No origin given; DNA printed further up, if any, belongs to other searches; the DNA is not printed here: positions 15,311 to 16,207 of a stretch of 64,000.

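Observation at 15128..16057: Sortase paired with a minimal Thr-rich substrate (VPNTG sorting signal)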

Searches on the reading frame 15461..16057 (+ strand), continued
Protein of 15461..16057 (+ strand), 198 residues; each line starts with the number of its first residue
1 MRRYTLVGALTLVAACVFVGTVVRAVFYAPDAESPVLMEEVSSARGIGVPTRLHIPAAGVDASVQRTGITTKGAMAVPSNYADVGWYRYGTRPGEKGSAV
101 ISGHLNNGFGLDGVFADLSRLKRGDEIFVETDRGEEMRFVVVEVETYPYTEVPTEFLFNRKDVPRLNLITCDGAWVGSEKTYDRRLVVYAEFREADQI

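Call 68: list_cluster_members(proteins=[P0036, P0001, P0156, P0170, P0212, P0254, P0275, P0296, P0157, P0279])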
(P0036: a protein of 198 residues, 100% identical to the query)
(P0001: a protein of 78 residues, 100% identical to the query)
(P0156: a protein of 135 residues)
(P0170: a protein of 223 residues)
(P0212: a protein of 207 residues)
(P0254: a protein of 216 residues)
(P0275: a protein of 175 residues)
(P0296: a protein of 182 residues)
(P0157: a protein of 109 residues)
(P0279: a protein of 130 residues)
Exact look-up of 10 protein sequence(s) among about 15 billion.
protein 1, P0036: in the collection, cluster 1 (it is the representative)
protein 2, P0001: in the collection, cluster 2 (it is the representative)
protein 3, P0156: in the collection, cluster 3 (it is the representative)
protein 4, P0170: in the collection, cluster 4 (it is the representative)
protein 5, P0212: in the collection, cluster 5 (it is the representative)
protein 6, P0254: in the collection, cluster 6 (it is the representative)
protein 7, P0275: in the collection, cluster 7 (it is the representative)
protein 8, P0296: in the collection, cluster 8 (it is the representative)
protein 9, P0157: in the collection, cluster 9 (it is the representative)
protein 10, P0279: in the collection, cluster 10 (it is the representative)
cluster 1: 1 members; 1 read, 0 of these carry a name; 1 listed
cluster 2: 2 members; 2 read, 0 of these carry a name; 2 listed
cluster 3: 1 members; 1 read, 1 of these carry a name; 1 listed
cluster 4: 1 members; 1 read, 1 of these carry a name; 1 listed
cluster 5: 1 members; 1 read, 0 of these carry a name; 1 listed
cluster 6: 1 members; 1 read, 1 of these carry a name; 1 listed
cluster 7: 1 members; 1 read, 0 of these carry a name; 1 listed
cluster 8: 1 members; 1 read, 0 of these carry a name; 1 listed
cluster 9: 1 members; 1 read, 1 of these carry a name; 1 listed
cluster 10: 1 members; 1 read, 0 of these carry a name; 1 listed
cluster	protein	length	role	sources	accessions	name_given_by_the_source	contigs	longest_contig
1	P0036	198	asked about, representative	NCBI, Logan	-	-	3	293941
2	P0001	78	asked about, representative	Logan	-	-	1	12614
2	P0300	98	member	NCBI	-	-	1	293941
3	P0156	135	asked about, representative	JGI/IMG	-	hypothetical protein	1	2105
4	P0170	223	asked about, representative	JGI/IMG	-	hypothetical protein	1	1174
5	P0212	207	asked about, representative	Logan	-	-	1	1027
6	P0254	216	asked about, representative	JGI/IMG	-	hypothetical protein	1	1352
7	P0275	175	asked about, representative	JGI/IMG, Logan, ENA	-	-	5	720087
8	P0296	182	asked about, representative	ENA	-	-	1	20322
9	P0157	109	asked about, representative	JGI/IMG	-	hypothetical protein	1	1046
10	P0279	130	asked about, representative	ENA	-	-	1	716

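Call 69: find_encoding_contigs(protein=P0036, flank=1000, max_places=3)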
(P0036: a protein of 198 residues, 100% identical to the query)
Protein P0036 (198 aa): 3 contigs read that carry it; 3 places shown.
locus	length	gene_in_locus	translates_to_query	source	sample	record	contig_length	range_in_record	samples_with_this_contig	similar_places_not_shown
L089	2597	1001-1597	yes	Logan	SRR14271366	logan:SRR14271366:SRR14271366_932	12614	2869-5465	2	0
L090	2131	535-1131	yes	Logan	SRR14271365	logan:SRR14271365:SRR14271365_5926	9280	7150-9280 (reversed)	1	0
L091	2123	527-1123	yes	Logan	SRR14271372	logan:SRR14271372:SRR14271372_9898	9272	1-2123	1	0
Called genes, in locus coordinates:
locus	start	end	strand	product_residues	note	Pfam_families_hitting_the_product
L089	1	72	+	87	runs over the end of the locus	-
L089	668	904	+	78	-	-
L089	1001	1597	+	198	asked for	PF04203:Sortase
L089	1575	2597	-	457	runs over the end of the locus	PF01266:DAO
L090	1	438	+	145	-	?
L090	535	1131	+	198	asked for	PF04203:Sortase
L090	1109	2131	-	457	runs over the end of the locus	PF01266:DAO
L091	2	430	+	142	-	?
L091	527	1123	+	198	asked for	PF04203:Sortase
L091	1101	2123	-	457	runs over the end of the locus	PF01266:DAO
